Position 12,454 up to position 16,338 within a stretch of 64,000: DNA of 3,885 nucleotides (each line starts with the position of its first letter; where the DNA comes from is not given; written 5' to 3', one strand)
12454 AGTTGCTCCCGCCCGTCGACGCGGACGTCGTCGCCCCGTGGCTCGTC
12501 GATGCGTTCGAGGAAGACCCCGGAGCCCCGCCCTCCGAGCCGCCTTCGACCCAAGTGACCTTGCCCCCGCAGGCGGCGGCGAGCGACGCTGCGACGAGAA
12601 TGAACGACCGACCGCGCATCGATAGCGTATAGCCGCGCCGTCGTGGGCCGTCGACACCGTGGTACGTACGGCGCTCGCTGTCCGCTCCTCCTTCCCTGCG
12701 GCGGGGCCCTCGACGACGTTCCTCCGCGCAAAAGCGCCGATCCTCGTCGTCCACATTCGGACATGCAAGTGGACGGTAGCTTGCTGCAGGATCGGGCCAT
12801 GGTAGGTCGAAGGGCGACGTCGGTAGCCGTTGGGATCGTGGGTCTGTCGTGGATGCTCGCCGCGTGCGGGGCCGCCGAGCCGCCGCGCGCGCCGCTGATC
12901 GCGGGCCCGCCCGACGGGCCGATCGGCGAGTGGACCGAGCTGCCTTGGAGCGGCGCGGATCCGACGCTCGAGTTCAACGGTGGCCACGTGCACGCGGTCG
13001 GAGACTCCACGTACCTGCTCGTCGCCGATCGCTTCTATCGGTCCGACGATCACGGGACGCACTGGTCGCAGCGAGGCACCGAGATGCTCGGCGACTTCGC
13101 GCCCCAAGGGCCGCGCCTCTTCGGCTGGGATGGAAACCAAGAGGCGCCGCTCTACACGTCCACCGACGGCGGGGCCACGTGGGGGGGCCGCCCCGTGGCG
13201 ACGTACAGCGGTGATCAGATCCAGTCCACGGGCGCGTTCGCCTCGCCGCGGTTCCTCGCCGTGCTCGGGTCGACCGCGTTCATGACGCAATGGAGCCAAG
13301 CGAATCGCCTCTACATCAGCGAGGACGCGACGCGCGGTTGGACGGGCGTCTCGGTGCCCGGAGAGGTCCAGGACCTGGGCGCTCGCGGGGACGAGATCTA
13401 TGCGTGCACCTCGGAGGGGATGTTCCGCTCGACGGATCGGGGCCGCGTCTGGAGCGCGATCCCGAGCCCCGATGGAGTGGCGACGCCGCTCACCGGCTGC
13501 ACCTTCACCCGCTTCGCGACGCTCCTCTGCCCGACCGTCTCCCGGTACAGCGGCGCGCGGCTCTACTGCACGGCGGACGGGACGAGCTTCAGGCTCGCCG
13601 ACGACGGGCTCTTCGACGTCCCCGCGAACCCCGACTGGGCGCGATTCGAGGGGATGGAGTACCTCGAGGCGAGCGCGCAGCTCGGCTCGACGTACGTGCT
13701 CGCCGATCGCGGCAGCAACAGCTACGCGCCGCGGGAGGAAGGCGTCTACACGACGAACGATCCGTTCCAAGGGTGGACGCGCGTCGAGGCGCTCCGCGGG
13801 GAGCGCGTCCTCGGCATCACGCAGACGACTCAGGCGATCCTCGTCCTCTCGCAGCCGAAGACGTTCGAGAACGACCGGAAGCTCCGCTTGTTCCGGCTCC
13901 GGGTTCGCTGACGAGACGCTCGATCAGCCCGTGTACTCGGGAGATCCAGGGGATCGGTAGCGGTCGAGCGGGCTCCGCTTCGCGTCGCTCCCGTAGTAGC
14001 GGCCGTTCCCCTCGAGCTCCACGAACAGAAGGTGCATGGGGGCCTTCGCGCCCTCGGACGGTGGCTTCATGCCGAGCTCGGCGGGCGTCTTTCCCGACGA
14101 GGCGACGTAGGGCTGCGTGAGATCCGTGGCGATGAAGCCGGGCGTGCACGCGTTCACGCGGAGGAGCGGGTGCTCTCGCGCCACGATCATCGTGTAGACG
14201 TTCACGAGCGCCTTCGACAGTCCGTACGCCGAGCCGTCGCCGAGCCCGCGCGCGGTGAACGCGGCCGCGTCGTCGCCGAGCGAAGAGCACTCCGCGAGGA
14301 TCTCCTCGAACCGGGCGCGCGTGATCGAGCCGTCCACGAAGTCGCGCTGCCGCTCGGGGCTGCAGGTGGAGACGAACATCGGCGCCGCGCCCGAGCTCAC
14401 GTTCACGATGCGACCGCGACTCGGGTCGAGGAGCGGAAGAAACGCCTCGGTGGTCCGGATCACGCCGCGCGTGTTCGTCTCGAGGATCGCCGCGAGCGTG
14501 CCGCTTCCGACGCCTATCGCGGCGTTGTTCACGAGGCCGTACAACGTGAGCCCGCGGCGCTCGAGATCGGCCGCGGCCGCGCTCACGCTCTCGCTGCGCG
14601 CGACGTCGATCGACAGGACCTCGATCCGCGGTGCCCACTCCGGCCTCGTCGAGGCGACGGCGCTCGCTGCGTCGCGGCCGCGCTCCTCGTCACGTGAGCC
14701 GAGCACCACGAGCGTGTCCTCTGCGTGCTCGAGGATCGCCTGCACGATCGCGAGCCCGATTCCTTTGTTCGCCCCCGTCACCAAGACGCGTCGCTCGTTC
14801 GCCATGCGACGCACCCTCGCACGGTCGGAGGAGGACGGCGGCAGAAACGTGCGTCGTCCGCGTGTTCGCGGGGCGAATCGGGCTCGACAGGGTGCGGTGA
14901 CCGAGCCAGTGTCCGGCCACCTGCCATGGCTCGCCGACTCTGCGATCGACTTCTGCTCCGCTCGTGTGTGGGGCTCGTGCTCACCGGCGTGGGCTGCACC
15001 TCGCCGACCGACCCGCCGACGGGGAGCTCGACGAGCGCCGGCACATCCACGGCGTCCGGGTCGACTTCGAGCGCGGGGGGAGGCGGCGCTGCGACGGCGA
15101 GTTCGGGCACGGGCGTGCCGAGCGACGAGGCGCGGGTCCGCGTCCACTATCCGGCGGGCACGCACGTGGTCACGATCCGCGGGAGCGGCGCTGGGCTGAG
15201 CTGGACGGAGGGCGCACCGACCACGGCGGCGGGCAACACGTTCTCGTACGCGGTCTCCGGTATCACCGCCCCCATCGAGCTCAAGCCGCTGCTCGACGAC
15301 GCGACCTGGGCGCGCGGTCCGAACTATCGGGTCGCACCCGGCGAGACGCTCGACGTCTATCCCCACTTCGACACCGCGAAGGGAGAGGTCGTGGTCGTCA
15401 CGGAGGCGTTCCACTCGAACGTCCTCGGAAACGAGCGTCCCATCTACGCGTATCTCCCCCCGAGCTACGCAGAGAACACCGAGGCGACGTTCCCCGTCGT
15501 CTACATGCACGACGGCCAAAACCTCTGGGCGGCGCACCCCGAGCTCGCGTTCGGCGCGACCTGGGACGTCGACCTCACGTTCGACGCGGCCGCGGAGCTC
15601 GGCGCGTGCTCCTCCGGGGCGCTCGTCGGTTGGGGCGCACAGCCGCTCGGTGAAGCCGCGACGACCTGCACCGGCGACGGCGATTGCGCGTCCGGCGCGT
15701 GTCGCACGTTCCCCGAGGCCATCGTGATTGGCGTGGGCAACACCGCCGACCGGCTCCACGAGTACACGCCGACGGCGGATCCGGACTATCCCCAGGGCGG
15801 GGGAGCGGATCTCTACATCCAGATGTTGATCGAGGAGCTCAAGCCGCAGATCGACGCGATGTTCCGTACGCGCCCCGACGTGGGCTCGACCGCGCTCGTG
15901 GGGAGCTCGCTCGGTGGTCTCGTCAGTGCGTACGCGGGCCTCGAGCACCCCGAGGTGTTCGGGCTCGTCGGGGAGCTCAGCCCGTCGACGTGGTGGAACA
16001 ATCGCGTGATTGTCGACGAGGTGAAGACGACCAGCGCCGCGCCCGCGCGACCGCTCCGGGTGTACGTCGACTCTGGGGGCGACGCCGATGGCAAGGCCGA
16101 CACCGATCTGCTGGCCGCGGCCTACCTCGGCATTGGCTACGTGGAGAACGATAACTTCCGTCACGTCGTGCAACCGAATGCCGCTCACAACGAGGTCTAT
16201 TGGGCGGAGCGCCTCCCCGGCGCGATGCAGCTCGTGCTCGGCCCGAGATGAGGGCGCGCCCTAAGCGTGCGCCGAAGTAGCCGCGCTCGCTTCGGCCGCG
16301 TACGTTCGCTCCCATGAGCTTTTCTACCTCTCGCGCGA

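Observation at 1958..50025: Frame disruptions are frequent but clustered in a few genes and sit at homopolymers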

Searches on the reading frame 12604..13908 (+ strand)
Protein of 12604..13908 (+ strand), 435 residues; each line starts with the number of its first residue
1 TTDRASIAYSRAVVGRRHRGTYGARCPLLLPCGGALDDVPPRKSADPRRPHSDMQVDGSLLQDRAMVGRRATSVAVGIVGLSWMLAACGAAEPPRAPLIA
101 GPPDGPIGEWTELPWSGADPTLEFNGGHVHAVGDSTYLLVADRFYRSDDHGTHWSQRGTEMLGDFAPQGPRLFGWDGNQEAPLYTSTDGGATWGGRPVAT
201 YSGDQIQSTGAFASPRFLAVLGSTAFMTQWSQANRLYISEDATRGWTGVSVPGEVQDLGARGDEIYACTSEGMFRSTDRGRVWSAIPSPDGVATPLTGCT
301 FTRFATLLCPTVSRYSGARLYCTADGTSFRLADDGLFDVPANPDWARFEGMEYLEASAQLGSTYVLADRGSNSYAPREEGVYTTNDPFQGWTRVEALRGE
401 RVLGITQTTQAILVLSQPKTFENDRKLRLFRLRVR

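Call 6: search_protein_families(library=pfam, proteins=[window:12604-13908:+], max_evalue=0.01)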
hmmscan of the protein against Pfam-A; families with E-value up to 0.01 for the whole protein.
window:12604-13908:+ (435 aa): 3 families
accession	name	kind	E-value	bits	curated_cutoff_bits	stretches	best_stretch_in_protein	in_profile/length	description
PF02012.26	BNR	-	7.5e-05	22.6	27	0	184-193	1-10/12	BNR/Asp-box repeat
PF15902.12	Sortilin-Vps10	-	0.0002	20.7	33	0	143-247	2-110/446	Sortilin, neurotensin receptor 3,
PF15899.11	BNR_6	-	0.005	17.2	27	0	274-284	2-12/14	BNR-Asp box repeat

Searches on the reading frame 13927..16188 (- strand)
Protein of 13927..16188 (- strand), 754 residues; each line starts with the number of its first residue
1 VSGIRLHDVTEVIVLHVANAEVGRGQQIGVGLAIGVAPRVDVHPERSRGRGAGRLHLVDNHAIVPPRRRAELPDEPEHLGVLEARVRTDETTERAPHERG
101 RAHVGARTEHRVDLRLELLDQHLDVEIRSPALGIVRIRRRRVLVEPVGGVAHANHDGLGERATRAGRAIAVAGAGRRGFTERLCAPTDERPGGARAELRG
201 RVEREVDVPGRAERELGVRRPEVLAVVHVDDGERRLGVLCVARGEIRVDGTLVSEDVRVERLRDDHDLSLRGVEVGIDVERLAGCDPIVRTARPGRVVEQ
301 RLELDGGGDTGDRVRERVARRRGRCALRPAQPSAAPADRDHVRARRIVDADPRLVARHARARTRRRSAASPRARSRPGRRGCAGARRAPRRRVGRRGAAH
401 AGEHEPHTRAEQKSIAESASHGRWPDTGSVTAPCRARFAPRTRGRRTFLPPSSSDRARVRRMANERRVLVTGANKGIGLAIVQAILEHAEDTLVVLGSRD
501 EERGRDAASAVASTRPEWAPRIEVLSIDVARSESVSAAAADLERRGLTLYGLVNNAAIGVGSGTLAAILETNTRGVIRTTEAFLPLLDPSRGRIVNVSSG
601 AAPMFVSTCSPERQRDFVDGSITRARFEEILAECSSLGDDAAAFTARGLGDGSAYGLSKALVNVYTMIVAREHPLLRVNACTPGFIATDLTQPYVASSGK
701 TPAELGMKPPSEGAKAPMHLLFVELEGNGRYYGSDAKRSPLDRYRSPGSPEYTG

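Call 7: search_protein_families(library=pfam, proteins=[window:13927-16188:-], max_evalue=0.001)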
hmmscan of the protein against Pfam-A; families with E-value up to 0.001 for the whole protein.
window:13927-16188:- (754 aa): 3 families
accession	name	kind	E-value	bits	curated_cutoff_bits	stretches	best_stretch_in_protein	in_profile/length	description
PF00106.31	adh_short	-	1.6e-24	86.9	26.6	1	467-604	2-141/195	short chain dehydrogenase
PF13561.12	adh_short_C2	-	2.8e-15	57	27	1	472-604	1-135/236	Enoyl-(Acyl carrier protein) reductase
PF08659.16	KR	-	3e-08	34.2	22.6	1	468-558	3-91/180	KR domain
